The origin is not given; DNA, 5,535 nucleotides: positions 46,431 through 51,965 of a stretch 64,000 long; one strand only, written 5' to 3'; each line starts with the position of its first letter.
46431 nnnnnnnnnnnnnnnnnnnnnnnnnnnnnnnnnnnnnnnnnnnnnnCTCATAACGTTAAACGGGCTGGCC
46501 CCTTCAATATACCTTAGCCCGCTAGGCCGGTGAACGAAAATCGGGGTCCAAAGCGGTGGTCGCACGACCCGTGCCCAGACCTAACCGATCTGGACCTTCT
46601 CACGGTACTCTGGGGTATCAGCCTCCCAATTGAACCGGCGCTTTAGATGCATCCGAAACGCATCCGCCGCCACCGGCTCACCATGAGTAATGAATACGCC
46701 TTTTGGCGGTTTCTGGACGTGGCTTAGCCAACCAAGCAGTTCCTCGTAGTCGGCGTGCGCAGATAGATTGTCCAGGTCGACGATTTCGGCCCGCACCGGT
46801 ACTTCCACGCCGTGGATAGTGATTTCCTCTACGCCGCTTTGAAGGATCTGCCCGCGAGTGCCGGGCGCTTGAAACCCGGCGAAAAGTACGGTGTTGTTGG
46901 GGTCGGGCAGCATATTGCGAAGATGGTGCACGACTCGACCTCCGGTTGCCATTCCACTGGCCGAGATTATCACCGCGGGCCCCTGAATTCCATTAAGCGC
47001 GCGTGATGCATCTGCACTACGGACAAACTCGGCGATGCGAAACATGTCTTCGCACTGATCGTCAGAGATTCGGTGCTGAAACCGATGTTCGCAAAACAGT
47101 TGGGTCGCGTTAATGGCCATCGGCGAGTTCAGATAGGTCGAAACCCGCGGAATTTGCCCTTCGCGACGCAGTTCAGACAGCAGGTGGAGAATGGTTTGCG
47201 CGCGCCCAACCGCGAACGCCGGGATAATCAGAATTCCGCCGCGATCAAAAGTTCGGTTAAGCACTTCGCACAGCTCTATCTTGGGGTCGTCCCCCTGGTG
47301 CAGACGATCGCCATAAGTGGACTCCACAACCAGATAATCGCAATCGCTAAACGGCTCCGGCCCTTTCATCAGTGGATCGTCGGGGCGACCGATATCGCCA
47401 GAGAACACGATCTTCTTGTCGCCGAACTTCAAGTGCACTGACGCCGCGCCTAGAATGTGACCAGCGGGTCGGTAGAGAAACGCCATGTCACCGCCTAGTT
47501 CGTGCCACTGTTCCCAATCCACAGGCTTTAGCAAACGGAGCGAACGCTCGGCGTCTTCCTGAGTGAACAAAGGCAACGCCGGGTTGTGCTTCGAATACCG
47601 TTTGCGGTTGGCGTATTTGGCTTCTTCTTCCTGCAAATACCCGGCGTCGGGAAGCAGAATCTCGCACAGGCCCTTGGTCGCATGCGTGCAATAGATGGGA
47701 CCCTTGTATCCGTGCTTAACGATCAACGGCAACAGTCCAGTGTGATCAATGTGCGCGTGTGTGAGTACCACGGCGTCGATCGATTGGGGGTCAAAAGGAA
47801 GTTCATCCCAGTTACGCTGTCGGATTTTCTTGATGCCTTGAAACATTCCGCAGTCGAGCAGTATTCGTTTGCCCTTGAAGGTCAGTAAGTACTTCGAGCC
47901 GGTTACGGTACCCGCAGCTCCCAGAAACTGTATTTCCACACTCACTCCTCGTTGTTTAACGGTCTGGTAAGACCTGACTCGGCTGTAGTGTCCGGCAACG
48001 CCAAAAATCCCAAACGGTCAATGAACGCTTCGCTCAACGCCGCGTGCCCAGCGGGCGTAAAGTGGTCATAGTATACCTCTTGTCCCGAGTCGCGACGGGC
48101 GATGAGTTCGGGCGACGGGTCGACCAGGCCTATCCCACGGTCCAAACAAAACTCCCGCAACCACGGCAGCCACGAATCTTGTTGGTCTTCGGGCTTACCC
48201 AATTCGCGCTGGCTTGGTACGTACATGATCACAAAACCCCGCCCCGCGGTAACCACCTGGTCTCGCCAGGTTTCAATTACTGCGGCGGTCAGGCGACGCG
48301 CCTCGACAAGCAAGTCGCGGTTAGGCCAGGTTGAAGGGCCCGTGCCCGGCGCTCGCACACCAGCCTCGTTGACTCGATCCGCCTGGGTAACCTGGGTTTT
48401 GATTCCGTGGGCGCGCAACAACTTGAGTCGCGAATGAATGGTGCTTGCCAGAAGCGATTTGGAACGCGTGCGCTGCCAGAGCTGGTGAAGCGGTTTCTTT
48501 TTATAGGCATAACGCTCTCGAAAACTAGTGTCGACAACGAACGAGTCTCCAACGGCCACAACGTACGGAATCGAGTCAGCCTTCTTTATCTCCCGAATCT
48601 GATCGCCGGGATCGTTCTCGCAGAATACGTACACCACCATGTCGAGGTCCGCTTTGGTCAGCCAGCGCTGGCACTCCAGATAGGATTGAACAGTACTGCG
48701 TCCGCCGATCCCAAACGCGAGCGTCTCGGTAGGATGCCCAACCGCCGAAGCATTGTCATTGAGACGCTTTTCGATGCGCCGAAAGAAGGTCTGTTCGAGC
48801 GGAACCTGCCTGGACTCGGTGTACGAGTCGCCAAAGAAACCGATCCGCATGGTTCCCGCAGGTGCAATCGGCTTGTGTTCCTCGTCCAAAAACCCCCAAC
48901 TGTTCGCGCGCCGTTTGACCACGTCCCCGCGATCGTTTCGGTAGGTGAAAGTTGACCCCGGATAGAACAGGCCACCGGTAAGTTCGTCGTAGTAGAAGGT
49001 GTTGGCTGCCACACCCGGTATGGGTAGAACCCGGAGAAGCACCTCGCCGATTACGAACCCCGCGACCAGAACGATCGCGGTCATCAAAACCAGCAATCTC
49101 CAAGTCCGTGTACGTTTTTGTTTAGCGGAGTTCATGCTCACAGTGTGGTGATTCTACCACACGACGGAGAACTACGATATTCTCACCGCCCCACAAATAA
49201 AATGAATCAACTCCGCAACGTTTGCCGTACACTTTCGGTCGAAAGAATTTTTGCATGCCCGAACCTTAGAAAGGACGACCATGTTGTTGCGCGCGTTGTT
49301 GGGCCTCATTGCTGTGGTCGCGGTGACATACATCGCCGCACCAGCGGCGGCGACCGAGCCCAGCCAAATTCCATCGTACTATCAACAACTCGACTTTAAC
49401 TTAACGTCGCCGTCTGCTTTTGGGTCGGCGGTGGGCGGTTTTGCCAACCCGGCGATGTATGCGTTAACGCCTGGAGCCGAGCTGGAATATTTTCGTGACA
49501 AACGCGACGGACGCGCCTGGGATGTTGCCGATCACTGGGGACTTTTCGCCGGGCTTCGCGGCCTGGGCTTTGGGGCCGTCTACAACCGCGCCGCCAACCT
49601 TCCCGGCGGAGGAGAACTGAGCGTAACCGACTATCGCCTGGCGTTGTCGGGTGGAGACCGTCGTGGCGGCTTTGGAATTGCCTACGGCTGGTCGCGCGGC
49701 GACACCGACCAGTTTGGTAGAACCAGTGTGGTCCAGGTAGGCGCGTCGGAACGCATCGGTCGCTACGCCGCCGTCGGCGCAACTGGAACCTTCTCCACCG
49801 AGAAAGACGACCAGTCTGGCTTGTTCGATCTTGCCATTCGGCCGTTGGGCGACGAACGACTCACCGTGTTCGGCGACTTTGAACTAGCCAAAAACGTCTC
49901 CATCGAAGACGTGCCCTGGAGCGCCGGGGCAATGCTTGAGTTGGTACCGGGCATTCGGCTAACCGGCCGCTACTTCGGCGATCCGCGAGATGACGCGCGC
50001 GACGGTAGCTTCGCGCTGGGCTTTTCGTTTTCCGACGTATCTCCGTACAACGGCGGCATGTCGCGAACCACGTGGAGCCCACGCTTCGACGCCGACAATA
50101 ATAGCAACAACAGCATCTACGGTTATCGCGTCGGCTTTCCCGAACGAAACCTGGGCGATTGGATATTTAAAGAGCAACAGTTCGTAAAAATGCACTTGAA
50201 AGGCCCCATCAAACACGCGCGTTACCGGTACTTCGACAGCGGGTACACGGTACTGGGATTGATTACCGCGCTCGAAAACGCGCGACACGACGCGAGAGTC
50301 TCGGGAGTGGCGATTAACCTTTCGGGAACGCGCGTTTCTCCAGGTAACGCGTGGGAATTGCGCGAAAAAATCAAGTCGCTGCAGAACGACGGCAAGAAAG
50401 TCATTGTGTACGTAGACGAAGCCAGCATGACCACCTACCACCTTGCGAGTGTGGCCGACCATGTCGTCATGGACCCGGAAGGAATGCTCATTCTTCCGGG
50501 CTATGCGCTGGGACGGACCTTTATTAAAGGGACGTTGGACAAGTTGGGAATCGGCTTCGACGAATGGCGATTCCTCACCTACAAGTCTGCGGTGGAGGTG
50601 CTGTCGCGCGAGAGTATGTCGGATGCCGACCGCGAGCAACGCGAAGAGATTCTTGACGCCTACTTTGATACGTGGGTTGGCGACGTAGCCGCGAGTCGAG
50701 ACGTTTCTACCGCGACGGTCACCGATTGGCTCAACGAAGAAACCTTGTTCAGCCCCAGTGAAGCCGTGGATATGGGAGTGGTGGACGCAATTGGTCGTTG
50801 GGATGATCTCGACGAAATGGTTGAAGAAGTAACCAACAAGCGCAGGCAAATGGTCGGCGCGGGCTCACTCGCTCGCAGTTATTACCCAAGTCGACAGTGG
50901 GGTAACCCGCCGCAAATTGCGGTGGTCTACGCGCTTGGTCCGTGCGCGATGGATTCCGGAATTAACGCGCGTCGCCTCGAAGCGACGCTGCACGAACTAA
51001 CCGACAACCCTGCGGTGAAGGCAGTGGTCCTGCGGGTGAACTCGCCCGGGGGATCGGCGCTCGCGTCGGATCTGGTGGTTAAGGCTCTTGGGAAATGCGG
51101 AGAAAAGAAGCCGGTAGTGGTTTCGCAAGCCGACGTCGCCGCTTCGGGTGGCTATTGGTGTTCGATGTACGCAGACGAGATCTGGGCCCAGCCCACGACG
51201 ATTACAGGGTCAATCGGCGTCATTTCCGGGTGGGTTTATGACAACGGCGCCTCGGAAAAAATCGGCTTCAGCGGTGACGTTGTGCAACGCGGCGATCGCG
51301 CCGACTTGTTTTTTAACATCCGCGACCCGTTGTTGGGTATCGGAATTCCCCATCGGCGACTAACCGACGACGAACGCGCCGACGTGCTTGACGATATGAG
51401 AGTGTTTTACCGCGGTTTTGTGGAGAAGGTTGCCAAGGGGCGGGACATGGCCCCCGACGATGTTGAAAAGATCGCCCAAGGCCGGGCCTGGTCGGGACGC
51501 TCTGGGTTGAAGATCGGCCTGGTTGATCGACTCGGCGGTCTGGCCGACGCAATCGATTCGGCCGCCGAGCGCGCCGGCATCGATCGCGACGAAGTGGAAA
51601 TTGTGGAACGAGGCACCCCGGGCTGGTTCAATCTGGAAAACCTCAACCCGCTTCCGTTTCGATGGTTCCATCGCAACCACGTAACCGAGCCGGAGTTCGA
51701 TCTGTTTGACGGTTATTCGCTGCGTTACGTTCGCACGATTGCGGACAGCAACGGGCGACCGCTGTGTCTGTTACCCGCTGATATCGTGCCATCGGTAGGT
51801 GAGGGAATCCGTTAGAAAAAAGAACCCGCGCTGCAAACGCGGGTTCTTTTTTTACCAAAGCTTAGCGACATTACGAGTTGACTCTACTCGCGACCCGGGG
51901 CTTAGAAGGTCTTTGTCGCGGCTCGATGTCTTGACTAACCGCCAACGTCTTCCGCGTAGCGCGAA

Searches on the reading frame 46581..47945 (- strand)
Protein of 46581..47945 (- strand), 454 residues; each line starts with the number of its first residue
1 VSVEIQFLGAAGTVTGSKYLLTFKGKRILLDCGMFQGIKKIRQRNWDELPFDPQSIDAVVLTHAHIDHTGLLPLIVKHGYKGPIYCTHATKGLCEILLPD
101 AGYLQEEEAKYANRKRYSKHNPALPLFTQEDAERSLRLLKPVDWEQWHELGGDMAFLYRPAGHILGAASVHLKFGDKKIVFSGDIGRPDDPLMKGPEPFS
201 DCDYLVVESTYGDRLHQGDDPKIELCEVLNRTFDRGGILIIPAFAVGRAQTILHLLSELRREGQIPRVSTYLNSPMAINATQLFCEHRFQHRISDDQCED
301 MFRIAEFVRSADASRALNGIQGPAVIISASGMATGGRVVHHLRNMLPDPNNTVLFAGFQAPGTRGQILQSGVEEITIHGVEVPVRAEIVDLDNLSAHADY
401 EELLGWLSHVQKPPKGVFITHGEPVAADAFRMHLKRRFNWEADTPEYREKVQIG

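Call 13: search_protein_families(library=pfam, proteins=[window:46581-47945:-], max_evalue=0.001)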
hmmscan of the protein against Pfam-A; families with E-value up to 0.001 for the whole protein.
window:46581-47945:- (454 aa): 5 families
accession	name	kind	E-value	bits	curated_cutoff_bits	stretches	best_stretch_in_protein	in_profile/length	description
PF10996.14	Beta-Casp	-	1.6e-34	119.4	27.7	1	249-366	1-118/120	Beta-Casp domain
PF00753.33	Lactamase_B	-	2.6e-19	70.4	22.7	1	19-196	9-161/196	Metallo-beta-lactamase superfamily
PF07521.17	RMMBL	-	6.1e-19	68.2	21.6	1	381-445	1-63/63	Zn-dependent metallo-hydrolase RNA specificity domain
PF12706.13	Lactamase_B_2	-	1.7e-12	47.8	27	1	27-213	2-169/200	Beta-lactamase superfamily domain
PF16661.11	Lactamase_B_6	-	4.4e-10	39.7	27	1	20-188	1-165/193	Metallo-beta-lactamase superfamily domain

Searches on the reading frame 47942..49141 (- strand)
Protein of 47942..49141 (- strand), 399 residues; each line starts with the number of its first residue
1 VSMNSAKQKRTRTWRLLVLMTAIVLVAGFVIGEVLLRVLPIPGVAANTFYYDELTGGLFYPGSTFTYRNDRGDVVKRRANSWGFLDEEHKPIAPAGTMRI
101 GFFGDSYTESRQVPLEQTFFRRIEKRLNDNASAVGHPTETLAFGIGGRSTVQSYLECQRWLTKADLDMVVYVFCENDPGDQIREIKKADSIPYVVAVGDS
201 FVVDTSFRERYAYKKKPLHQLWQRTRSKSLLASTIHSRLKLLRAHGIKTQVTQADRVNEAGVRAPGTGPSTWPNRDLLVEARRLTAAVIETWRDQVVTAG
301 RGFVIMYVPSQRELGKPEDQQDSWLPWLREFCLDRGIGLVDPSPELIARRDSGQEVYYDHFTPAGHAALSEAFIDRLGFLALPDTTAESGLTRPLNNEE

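Call 13: search_protein_families(library=pfam, proteins=[window:47942-49141:-], max_evalue=0.001)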
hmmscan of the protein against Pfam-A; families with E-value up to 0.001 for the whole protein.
window:47942-49141:- (399 aa): 1 family
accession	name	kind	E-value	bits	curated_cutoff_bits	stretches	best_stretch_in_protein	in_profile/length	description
PF13472.12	Lipase_GDSL_2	-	1.1e-07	32.9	32.9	1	102-368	1-178/178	GDSL-like Lipase/Acylhydrolase family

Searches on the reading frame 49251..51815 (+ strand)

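Call 13: search_protein_families(library=pfam, proteins=[window:49251-51815:+], max_evalue=0.001)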
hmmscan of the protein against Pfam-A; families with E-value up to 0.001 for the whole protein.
window:49251-51815:+ (854 aa): 3 families
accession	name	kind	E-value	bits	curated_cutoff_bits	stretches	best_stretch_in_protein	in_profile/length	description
PF01343.23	Peptidase_S49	-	1.4e-60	204.2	24.9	2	618-777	5-153/154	Peptidase family S49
PF25145.1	NfeD1b_N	-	0.00013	22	40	0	577-660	20-100/189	NfeD1b, N-terminal domain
PF01972.22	SDH_protease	-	0.00078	19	31.3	0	580-654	82-154/286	ClpP-like SDH-type serine proteinase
